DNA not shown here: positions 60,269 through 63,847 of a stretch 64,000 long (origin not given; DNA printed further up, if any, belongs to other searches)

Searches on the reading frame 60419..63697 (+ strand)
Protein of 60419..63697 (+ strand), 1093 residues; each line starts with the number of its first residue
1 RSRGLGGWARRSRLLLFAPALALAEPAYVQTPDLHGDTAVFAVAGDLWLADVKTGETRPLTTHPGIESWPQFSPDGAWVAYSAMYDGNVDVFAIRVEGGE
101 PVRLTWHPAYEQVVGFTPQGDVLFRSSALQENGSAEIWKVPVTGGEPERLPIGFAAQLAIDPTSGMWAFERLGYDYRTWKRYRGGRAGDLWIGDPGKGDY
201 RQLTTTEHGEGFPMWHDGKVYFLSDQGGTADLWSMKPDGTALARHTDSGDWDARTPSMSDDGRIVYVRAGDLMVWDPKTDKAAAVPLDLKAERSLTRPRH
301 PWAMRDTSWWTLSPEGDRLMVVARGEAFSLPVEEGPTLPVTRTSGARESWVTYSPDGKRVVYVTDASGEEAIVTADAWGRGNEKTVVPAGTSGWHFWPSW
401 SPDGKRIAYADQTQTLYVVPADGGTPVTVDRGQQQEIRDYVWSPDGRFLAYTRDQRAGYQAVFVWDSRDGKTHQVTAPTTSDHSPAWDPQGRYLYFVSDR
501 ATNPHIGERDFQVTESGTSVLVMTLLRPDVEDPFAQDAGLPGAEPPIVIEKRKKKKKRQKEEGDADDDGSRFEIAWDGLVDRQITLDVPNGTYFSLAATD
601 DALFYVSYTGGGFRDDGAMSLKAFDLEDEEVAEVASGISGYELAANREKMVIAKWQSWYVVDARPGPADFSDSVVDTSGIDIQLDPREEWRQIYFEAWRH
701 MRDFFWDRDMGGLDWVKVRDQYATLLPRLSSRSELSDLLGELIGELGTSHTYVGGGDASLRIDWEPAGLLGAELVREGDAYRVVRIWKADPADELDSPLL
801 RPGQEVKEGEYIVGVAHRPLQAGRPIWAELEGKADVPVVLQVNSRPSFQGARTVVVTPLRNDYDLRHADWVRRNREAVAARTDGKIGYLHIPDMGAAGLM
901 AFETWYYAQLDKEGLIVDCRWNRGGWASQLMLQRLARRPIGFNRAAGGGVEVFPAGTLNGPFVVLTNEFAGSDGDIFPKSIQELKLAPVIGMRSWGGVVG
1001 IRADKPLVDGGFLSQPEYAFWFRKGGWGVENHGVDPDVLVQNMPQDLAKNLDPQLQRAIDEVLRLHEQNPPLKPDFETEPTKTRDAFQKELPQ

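Call 91: search_protein_families(library=pfam, proteins=[window:60419-63697:+], max_evalue=0.0001)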
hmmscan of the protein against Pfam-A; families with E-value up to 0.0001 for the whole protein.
window:60419-63697:+ (1093 aa): 6 families
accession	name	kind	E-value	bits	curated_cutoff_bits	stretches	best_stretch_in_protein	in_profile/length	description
PF07676.18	PD40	-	1.9e-33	114.1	20.9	2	391-410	7-26/38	WD40-like Beta Propeller Repeat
PF03572.23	Peptidase_S41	-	2.2e-23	83.1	24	1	885-1039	1-164/165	Peptidase family S41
PF14684.11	Tricorn_C1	-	8.2e-23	80.5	24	1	686-744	1-59/59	Tricorn protease C1 domain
PF14685.13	PDZ_Tricorn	-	1.9e-15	57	25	1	768-856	1-88/88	Tricorn protease PDZ domain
PF00930.27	DPPIV_N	-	4.7e-13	49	22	0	44-108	22-82/354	Dipeptidyl peptidase IV (DPP IV) N-terminal region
PF25174.1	Beta-prop_THOC3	-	1.4e-12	47.6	305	1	378-498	74-190/272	THOC3 beta-propeller domain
